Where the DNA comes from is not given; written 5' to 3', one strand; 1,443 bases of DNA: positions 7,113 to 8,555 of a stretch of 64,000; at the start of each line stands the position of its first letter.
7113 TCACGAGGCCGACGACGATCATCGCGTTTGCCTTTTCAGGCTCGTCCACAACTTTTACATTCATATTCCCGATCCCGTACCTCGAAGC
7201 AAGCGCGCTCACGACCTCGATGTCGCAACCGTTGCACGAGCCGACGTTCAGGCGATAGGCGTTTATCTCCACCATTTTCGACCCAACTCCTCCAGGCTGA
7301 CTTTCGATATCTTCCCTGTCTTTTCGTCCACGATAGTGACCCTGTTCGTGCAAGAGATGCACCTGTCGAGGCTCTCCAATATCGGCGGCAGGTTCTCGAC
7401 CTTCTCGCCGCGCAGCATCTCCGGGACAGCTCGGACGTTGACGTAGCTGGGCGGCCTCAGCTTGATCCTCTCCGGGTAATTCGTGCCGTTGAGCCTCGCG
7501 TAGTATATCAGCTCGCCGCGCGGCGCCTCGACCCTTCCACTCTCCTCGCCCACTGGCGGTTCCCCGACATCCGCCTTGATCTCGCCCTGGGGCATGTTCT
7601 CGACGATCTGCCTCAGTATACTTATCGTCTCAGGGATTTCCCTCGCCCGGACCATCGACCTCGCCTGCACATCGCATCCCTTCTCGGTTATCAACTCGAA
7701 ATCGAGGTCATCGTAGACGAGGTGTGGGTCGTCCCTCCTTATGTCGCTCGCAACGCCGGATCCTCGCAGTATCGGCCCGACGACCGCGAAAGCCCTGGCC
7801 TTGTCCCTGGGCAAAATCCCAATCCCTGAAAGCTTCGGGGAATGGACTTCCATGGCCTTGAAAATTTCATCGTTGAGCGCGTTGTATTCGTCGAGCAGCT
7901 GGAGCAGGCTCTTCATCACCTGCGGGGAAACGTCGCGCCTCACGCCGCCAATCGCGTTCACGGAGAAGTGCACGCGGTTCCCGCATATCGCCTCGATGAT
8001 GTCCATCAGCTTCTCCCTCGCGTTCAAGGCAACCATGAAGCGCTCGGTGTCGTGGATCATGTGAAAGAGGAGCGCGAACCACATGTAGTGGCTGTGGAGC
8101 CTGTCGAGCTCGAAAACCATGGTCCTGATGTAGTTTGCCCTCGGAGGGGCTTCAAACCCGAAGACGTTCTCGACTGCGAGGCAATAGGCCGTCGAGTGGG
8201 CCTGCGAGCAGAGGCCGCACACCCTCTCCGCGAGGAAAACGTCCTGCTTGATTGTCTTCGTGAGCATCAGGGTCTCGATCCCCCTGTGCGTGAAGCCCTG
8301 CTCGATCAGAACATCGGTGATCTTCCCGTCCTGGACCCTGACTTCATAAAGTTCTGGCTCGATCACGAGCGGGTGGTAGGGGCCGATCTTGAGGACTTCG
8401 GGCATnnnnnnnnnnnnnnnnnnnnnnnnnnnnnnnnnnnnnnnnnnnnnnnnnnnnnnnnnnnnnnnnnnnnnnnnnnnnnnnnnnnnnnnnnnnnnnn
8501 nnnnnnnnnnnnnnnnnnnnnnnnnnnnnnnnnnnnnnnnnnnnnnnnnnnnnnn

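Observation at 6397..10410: Compact soluble-type group-4 [NiFe] hydrogenase operon with an embedded HdrB-like CCG-domain subunit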

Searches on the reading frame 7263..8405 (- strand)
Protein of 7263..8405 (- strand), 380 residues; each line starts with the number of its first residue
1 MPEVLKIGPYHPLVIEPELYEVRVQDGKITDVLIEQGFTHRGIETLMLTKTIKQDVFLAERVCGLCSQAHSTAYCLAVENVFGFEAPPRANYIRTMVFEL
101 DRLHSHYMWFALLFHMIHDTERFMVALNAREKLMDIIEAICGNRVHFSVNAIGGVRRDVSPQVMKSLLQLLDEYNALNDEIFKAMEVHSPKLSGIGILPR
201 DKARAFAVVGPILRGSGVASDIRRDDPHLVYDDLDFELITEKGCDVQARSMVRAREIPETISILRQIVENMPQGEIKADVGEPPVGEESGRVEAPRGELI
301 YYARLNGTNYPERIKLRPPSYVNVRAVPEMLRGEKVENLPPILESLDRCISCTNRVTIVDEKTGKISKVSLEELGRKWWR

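Call 4: search_protein_families(library=pfam, proteins=[window:7263-8405:-], max_evalue=0.01)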
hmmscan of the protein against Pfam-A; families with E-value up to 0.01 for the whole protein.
window:7263-8405:- (380 aa): 2 families
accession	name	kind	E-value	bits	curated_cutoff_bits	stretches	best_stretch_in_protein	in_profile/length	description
PF00346.24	Complex1_49kDa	-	1.9e-58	198.1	24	2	122-279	7-167/271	Respiratory-chain NADH dehydrogenase, 49 Kd subunit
PF00374.24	NiFeSe_Hases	-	6.1e-15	55.6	25.8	1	41-112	1-72/508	Nickel-dependent hydrogenase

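Call 5: search_protein_families(library=ncbifam, proteins=[window:7263-8405:-], max_evalue=0.01)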
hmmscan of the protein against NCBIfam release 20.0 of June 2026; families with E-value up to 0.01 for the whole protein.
window:7263-8405:- (380 aa): 15 families
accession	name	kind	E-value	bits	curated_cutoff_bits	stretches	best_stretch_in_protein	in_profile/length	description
NF004739.1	PRK06075.1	equivalog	2.2e-81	273.6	360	2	5-279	3-280/384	NADH-quinone oxidoreductase subunit D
NF040602.1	F420_dehyd_FpoD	exception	2.6e-77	260.3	600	1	4-355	9-372/372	F420H2 dehydrogenase subunit FpoD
TIGR01962.1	NuoD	equivalog_domain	4.7e-72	243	459.35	2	4-279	4-282/386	NADH dehydrogenase (quinone) subunit D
NF008974.0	PRK12322.1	equivalog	2.4e-67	227.5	522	1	5-349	9-360/366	NADH-quinone oxidoreductase subunit D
NF009808.0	PRK13292.1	equivalog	6.3e-57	193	1156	2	4-275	409-683/791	NADH-quinone oxidoreductase subunit B/C/D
NF008728.0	PRK11742.1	equivalog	1.2e-48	165.9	840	2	5-279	217-494/598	NADH-quinone oxidoreductase subunit C/D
NF005649.0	PRK07415.1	equivalog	1.6e-47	162.5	583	2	3-276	11-288/394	NAD(P)H-quinone oxidoreductase subunit H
TIGR03295.1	frhA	equivalog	1e-23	84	392.5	2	41-184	41-191/412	coenzyme F420 hydrogenase subunit alpha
NF033181.1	NiFeSe_hydrog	equivalog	3.3e-20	72.5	600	1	21-112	19-109/507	nickel-dependent hydrogenase large subunit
NF045518.1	H2_NiFeSe_large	exception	2e-16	59.9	780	1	21-111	19-108/485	NiFeSe hydrogenase large subunit HysA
NF007778.0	PRK10467.1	equivalog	4.1e-10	38.6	969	1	22-116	21-114/567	hydrogenase 2 large subunit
NF041785.2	VhuA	equivalog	1e-09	37.5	800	1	26-137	25-130/418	F420-non-reducing hydrogenase Vhu subunit A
NF007550.0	PRK10170.1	equivalog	6.9e-09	34.6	1101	1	21-116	34-129/597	Ni/Fe-hydrogenase large subunit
NF040828.1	sulfhyd_ShyA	equivalog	1.5e-08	34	700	1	21-114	18-111/415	NAD(P)-dependent hydrogenase/sulfhydrogenase 2 subunit alpha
NF040832.1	sulfhyd_HydA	equivalog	6.4e-05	22.2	880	1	24-114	23-113/426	NADPH-dependent hydrogenase/sulfhydrogenase 1 subunit alpha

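Call 8: find_homologous_proteins(query=window:7263-8405:-, max_evalue=1e-10)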
Query window:7263-8405:- (380 aa): 938 proteins with E <= 1e-10 among 4937 candidates; the best 120 are listed.
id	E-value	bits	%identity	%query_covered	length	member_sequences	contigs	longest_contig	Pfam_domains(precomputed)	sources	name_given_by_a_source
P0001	9.4e-255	862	100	100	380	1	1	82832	PF00374.25,PF00346.25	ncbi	-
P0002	2.6e-194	663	77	99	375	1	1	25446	PF00374.25,PF00346.25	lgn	-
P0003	2.3e-189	647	74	99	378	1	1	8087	PF00374.25,PF00346.25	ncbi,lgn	-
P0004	2.5e-171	588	66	99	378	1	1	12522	PF00374.25,PF00346.25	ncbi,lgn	-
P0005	3.3e-171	587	66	99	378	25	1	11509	PF00374.25,PF00346.25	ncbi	-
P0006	1.2e-170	585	66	99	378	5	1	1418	PF00374.25,PF00346.25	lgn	-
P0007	2.1e-169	581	65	99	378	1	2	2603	PF00374.25,PF00346.25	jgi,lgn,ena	-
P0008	1.3e-168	579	65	99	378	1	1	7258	PF00374.25,PF00346.25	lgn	-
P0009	4.3e-166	570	65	98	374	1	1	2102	PF00374.25,PF00346.25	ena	-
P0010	3.1e-165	568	64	99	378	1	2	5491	PF00374.25,PF00346.25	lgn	-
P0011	4.3e-164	564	64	99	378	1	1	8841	PF00374.25,PF00346.25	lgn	-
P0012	8.8e-164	563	64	99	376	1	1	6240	PF00374.25,PF00346.25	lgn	-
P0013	5.0e-163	560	64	99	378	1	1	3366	PF00374.25,PF00346.25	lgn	-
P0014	2.9e-161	555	64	98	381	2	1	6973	PF00374.25,PF00346.25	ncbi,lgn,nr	ncbi:MAG: nickel-dependent hydrogenase large subunit [Hadesarchaea archaeon]|nr:nickel-dependent hyd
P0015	3.0e-160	551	63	99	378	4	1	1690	PF00374.25,PF00346.25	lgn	-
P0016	5.2e-159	547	61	99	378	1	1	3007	PF00374.25,PF00346.25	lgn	-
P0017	8.1e-159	547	63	99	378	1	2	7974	PF00374.25,PF00346.25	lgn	-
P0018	2.4e-158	545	64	98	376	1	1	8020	PF00374.25,PF00346.25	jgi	-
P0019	7.5e-158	543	62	98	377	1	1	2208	PF00374.25,PF00346.25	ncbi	ncbi:MAG: nickel-dependent hydrogenase large subunit [Candidatus Hadarchaeales archaeon]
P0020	1.4e-157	542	61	98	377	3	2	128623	PF00374.25,PF00346.25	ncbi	ncbi:MAG: nickel-dependent hydrogenase large subunit [Candidatus Hadarchaeales archaeon]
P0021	6.1e-154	530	60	99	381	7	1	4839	PF00374.25,PF00346.25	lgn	-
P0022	9.4e-153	527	61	97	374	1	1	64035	PF00374.25,PF00346.25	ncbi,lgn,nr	ncbi:MAG: nickel-dependent hydrogenase large subunit [Candidatus Hodarchaeaceae archaeon]|nr:nickel-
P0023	7.8e-152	524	61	99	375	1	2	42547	PF00374.25,PF00346.25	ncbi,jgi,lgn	-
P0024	1.2e-151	523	60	98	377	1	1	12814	PF00374.25,PF00346.25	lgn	-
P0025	4.5e-149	514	59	99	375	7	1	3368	PF00374.25,PF00346.25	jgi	-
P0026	1.9e-148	512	59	99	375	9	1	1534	PF00374.25,PF00346.25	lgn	-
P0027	2.2e-148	512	58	99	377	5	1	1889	PF00374.25,PF00346.25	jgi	-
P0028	2.2e-147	509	59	99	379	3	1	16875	PF00374.25,PF00346.25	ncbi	-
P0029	2.2e-147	509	58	99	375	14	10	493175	PF00374.25,PF00346.25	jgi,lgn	jgi:NADH-quinone oxidoreductase subunit D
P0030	3.4e-147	508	59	98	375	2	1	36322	PF00374.25,PF00346.25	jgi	-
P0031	3.9e-147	508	59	99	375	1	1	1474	PF00374.25,PF00346.25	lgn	-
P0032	4.4e-146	505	57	100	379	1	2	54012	PF00374.25,PF00346.25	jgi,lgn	jgi:NADH-quinone oxidoreductase subunit D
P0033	1.4e-145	503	59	97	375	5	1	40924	PF00374.25,PF00346.25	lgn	-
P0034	1.3e-144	500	58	99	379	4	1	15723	PF00374.25,PF00346.25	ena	-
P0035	3.4e-144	498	57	98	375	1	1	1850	PF00374.25,PF00346.25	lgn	-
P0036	2.2e-143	496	56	99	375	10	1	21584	PF00374.25,PF00346.25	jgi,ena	-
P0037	3.7e-143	495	56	99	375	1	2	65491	PF00374.25,PF00346.25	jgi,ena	jgi:NADH-quinone oxidoreductase subunit D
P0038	3.3e-142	492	57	99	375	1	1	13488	PF00374.25,PF00346.25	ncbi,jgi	jgi:NADH-quinone oxidoreductase subunit D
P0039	3.6e-133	462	53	99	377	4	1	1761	PF00374.25,PF00346.25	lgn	-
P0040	2.9e-129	449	52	98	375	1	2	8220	PF00374.25,PF00346.25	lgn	-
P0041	3.5e-124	433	51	98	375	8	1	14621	PF00374.25,PF00346.25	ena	-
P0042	4.5e-124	432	50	98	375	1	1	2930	PF00374.25,PF00346.25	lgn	-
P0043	1.5e-123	431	52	96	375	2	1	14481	PF00374.25,PF00346.25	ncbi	ncbi:MAG: nickel-dependent hydrogenase large subunit [Candidatus Bathyarchaeia archaeon]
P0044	1.7e-122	427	51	96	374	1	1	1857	PF00374.25,PF00346.25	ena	-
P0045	1.7e-121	424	50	98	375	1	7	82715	PF00374.25,PF00346.25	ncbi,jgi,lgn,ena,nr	ncbi:MAG: nickel-dependent hydrogenase large subunit [Candidatus Bathyarchaeia archaeon]|nr:nickel-d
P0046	1.7e-121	424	50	98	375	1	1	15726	PF00374.25,PF00346.25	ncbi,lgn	ncbi:MAG: nickel-dependent hydrogenase large subunit [Candidatus Bathyarchaeia archaeon]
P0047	2.5e-121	423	50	96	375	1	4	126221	PF00374.25,PF00346.25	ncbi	ncbi:MAG: nickel-dependent hydrogenase large subunit [Candidatus Bathyarchaeia archaeon]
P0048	2.8e-121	423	51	96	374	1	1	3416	PF00374.25,PF00346.25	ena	-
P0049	3.3e-121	423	51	96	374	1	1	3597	PF00374.25,PF00346.25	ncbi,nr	ncbi:nickel-dependent hydrogenase large subunit [Candidatus Bathyarchaeota archaeon]|nr:nickel-depen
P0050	3.3e-121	423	51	96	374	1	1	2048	PF00374.25,PF00346.25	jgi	-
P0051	9.2e-121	421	50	96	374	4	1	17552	PF00374.25,PF00346.25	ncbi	-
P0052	1.2e-120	421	49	98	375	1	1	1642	PF00374.25,PF00346.25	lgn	-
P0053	1.4e-120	421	49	99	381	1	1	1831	PF00374.25,PF00346.25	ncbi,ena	-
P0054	7.0e-120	418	50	99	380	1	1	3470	PF00374.25,PF00346.25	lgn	-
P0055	2.2e-119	417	50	96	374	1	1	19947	PF00374.25,PF00346.25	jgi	-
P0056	3.5e-119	416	51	97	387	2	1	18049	PF00374.25,PF00346.25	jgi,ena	-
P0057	5.9e-119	415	51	97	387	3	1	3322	PF00374.25,PF00346.25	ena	-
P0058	6.9e-119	415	51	96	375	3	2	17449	PF00374.25,PF00346.25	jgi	jgi:Ni,Fe-hydrogenase III large subunit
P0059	2.0e-118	414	49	98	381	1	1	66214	PF00374.25,PF00346.25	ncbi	-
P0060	6.5e-118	412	49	96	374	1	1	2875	PF00374.25,PF00346.25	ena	-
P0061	9.7e-117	408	49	97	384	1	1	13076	PF00374.25,PF00346.25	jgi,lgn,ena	-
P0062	3.1e-116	406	50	93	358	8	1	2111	PF00374.25,PF00346.25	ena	-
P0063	7.9e-115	402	49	99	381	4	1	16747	PF00374.25,PF00346.25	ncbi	-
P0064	1.2e-114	401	49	97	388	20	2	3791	PF00374.25,PF00346.25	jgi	-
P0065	1.5e-114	401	49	97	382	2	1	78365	PF00374.25,PF00346.25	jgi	-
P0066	2.7e-114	400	49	97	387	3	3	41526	PF00374.25,PF00346.25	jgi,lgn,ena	-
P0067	1.4e-113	398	50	93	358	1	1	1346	PF00374.25,PF00346.25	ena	-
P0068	2.7e-113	397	49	93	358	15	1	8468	PF00374.25,PF00346.25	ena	-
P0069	2.3e-112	394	49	93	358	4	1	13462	PF00374.25,PF00346.25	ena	-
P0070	4.1e-112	393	49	93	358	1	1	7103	PF00374.25,PF00346.25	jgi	-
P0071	2.3e-111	390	57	78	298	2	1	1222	PF00346.25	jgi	-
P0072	3.4e-111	390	48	99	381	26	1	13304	PF00374.25,PF00346.25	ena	-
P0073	5.4e-111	389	47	93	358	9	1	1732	PF00374.25,PF00346.25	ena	-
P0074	7.3e-111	389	47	93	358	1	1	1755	PF00374.25,PF00346.25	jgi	jgi:NADH-quinone oxidoreductase subunit D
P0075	6.3e-110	386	48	93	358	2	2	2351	PF00374.25,PF00346.25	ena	-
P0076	1.7e-109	384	47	93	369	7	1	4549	PF00374.25,PF00346.25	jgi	jgi:Ni,Fe-hydrogenase III large subunit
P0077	1.1e-107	378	46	99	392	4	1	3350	PF00374.25,PF00346.25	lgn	-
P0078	9.7e-107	375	49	89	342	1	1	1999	PF00374.25,PF00346.25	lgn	-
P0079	5.6e-106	373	47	93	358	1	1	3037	PF00374.25,PF00346.25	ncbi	-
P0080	3.9e-105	370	46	93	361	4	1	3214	PF00374.25,PF00346.25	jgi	-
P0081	4.4e-105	370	47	93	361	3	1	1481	PF00374.25,PF00346.25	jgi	jgi:NADH-quinone oxidoreductase subunit D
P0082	5.6e-104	366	45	93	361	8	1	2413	PF00374.25,PF00346.25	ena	-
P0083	8.6e-104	365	46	93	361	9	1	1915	PF00374.25,PF00346.25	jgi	jgi:Ni,Fe-hydrogenase III large subunit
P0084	9.6e-104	365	46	93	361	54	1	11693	PF00374.25,PF00346.25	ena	-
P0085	1.1e-103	365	46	93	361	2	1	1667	PF00374.25,PF00346.25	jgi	jgi:NADH-quinone oxidoreductase subunit D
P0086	1.2e-103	365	46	93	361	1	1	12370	PF00374.25,PF00346.25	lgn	-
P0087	1.5e-103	365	47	93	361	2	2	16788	PF00374.25,PF00346.25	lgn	-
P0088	1.8e-103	364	45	93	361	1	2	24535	PF00374.25,PF00346.25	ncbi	-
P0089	3.4e-103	363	45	93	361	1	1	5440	PF00374.25,PF00346.25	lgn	-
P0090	3.5e-103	363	47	93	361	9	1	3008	PF00374.25,PF00346.25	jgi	jgi:NADH-quinone oxidoreductase subunit D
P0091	3.8e-103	363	45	93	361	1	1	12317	PF00374.25,PF00346.25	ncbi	-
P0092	4.0e-103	363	45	93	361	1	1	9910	PF00374.25,PF00346.25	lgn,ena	-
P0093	4.0e-103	363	46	93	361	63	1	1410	PF00374.25,PF00346.25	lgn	-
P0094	4.4e-103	363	46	93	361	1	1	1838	PF00374.25,PF00346.25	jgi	jgi:NADH-quinone oxidoreductase subunit D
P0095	5.0e-103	363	45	93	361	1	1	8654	PF00374.25,PF00346.25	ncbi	-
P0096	9.4e-103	362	45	93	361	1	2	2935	PF00374.25,PF00346.25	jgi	jgi:Ni,Fe-hydrogenase III large subunit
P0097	5.3e-102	360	48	87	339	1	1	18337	PF00374.25,PF00346.25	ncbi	-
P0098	1.6e-101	358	45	93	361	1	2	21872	PF00374.25,PF00346.25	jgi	jgi:Ni,Fe-hydrogenase III large subunit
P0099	2.0e-101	358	44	93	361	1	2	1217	PF00374.25,PF00346.25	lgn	-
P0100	4.1e-101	357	45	93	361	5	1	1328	PF00374.25,PF00346.25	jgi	jgi:NADH-quinone oxidoreductase subunit D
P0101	9.4e-101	355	45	93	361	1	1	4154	PF00374.25,PF00346.25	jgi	jgi:membrane-bound hydrogenase subunit alpha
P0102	2.2e-99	351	45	93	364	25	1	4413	PF00374.25,PF00346.25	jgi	jgi:Ni,Fe-hydrogenase III large subunit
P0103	3.0e-99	350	44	97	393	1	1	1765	PF00374.25,PF00346.25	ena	-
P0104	3.6e-99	350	44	97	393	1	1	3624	PF00374.25,PF00346.25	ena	-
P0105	3.6e-99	350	44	97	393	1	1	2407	PF00374.25,PF00346.25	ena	-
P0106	5.2e-99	350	44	97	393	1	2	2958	PF00374.25,PF00346.25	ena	-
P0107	7.6e-99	349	44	97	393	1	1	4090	PF00374.25,PF00346.25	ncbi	-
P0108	8.9e-99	349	44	97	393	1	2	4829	PF00374.25,PF00346.25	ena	-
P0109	1.0e-98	349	44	97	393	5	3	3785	PF00374.25,PF00346.25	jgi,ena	-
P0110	1.2e-98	348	44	97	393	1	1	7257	PF00374.25,PF00346.25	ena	-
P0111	2.6e-98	347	44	97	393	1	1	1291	PF00374.25,PF00346.25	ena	-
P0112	3.0e-98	347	43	99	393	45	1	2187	PF00374.25,PF00346.25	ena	-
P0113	4.4e-98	347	45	99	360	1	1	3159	PF00374.25,PF00346.25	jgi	-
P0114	5.0e-98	346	43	93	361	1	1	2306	PF00374.25,PF00346.25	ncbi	-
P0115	1.5e-97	345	44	93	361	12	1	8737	PF00374.25,PF00346.25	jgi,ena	-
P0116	2.0e-97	344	43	93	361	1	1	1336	PF00374.25,PF00346.25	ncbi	-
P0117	2.1e-97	344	44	93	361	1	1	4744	PF00374.25,PF00346.25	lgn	-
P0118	2.1e-97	344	44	93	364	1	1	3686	PF00374.25,PF00346.25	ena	-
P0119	2.4e-97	344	44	97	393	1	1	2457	PF00374.25,PF00346.25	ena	-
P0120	2.6e-97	344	44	93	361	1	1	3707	PF00374.25,PF00346.25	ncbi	-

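Call 12: find_encoding_contigs(protein=P0001, flank=10000, max_places=3)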
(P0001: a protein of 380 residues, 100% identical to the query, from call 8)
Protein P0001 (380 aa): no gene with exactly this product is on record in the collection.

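Call 13: find_encoding_contigs(protein=P0020, flank=10000, max_places=2)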
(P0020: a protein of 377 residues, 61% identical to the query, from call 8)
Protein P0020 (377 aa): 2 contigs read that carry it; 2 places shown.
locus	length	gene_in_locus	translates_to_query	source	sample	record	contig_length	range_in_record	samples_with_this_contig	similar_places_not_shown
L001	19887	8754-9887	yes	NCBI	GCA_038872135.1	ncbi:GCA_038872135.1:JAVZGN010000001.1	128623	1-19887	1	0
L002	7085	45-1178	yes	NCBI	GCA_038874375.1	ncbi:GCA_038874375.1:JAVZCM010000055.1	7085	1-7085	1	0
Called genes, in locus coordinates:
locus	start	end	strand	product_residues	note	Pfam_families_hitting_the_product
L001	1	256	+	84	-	PF00420:Oxidored_q2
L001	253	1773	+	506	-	PF00662:Proton_antipo_N, PF10125:NADHdeh_related (weak), PF00361:Proton_antipo_M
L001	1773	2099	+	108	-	-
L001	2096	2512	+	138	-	PF01058:Oxidored_q6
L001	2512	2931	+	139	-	PF00329:Complex1_30kDa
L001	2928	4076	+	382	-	PF00374:NiFeSe_Hases, PF00346:Complex1_49kDa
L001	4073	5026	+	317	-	PF00146:NADHdh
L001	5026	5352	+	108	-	PF00037:Fer4, PF13237:Fer4_10, PF14697:Fer4_21, PF12838:Fer4_7, PF13187:Fer4_9, PF00037:Fer4, PF12837:Fer4_6 (weak), PF13484:Fer4_16 (weak), +2 more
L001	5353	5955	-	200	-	-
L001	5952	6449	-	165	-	-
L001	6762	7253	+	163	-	PF13484:Fer4_16 (faint), PF12797:Fer4_2 (weak), PF12837:Fer4_6 (weak), PF13237:Fer4_10, PF13247:Fer4_11, PF12838:Fer4_7, PF13187:Fer4_9 (weak), PF12797:Fer4_2 (weak), +2 more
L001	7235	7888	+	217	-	PF00329:Complex1_30kDa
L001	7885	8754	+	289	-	PF02754:CCG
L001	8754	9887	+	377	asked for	PF00374:NiFeSe_Hases, PF00346:Complex1_49kDa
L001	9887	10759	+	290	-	PF01058:Oxidored_q6, PF00037:Fer4, PF12797:Fer4_2 (weak), PF12837:Fer4_6, PF13237:Fer4_10, PF14697:Fer4_21, PF12838:Fer4_7, PF13187:Fer4_9, +5 more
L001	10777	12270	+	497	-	PF00931:NB-ARC (weak), PF01637:ATPase_2, PF13191:AAA_16, PF25201:nSTAND6 (weak), PF13173:AAA_14 (faint), PF13401:AAA_22, PF13424:TPR_12 (faint), PF13174:TPR_6 (faint), +5 more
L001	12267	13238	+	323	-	PF00579:tRNA-synt_1b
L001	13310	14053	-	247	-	PF01904:DUF72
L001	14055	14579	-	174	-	PF01750:HycI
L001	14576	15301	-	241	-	PF10609:ParA, PF01656:CbiA, PF09140:MipZ (weak)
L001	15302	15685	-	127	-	PF01155:HypA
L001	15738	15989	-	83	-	-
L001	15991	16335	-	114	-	-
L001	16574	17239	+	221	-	PF01872:RibD_C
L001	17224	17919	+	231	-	PF01963:TraB_PrgY_gumN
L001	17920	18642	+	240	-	PF02535:Zip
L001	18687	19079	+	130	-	-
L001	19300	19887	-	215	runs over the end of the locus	PF13353:Fer4_12 (weak), PF04055:Radical_SAM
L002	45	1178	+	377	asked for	PF00374:NiFeSe_Hases, PF00346:Complex1_49kDa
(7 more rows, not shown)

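Call 14: find_encoding_contigs(protein=P0029, flank=10000, max_places=2)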
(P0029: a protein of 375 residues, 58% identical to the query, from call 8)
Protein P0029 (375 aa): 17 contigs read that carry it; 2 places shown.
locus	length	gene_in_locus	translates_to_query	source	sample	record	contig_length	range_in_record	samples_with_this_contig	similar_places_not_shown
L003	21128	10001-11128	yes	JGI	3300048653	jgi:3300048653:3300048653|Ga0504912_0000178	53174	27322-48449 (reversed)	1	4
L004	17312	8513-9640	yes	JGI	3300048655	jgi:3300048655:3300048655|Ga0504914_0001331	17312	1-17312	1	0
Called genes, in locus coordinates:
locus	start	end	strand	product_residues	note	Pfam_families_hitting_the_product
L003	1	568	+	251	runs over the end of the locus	PF14801:TrmI-like_N (faint), PF01135:PCMT (weak), PF08704:GCD14, PF13847:Methyltransf_31, PF08241:Methyltransf_11 (weak), PF08242:Methyltransf_12 (weak), PF13649:Methyltransf_25 (weak)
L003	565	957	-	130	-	PF12172:zf-ChsH2, PF01796:OB_ChsH2_C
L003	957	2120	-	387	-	PF00108:Thiolase_N, PF00109:ketoacyl-synt (faint), PF22691:Thiolase_C_1, PF02803:Thiolase_C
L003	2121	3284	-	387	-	PF01154:HMG_CoA_synt_N, PF08541:ACP_syn_III_C, PF08540:HMG_CoA_synt_C (weak)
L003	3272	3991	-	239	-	PF01381:HTH_3, PF13560:HTH_31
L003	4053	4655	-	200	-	PF01381:HTH_3, PF12844:HTH_19 (weak), PF13560:HTH_31, PF00571:CBS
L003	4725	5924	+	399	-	PF01941:AdoMet_Synthase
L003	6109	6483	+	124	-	PF22482:AsnC_trans_reg_3, PF01037:AsnC_trans_reg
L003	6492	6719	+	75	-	PF27357:MJ1579 (weak)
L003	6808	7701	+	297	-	PF01008:IF-2B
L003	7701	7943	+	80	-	PF01883:FeS_assembly_P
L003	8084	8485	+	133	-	PF13247:Fer4_11, PF12838:Fer4_7 (weak), PF12797:Fer4_2 (weak)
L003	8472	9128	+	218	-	PF00329:Complex1_30kDa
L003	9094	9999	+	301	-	PF02754:CCG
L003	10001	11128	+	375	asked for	PF00374:NiFeSe_Hases, PF00346:Complex1_49kDa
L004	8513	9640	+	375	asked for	PF00374:NiFeSe_Hases, PF00346:Complex1_49kDa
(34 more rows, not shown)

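Call 15: find_encoding_contigs(protein=P0045, flank=10000, max_places=2)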
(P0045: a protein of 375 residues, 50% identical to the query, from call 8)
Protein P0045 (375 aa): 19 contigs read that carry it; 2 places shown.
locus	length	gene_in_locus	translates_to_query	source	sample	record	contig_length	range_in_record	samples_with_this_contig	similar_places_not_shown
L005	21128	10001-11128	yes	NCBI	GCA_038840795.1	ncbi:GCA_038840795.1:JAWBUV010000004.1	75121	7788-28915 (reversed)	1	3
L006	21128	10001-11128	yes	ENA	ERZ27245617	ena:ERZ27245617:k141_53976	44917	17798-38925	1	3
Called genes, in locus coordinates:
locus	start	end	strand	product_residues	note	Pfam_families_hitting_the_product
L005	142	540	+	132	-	PF02308:MgtC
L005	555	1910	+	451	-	PF22641:TiaS_TCKD, PF08489:TiaS_FLD, PF01336:tRNA_anti-codon, PF23783:Zn_ribbon_TiaS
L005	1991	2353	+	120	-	PF01920:Prefoldin_2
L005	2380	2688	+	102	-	PF11419:DUF3194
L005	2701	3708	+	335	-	PF01368:DHH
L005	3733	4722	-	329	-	-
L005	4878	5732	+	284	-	PF13481:AAA_25 (faint), PF20720:nSTAND3 (faint), PF00005:ABC_tran, PF02463:SMC_N (faint), PF13304:AAA_21 (weak)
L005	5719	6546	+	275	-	PF00005:ABC_tran, PF02463:SMC_N, PF13304:AAA_21 (faint)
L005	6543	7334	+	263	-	PF02361:CbiQ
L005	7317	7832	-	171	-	PF01750:HycI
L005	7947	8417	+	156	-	PF12797:Fer4_2 (faint), PF12837:Fer4_6 (faint), PF13237:Fer4_10 (faint), PF00037:Fer4 (faint), PF14697:Fer4_21 (faint), PF13187:Fer4_9 (faint), PF13247:Fer4_11, PF12838:Fer4_7 (weak)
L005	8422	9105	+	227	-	PF00329:Complex1_30kDa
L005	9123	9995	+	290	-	PF02754:CCG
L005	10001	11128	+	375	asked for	PF00374:NiFeSe_Hases, PF00346:Complex1_49kDa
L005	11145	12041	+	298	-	PF01058:Oxidored_q6, PF00037:Fer4 (weak), PF13237:Fer4_10 (weak), PF14697:Fer4_21, PF12838:Fer4_7, PF13187:Fer4_9 (weak)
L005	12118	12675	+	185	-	PF13183:Fer4_8, PF13187:Fer4_9, PF13534:Fer4_17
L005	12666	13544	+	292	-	PF02754:CCG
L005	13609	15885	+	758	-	PF00708:Acylphosphatase, PF07503:zf-HYPF, PF01300:Sua5_yciO_yrdC, PF17788:HypF_C, PF00814:TsaD (faint), PF22521:HypF_C_2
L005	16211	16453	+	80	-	PF01455:HupF_HypC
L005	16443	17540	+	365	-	PF01924:HypD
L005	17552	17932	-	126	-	PF13384:HTH_23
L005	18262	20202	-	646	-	PF01926:MMR_HSR1, PF02421:FeoB_N, PF17910:FeoB_Cyto, PF07670:Gate, PF07664:FeoB_C, PF07670:Gate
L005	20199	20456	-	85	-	PF04023:FeoA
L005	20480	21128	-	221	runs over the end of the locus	PF01325:Fe_dep_repress, PF02742:Fe_dep_repr_C, PF04023:FeoA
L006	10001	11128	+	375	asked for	PF00374:NiFeSe_Hases, PF00346:Complex1_49kDa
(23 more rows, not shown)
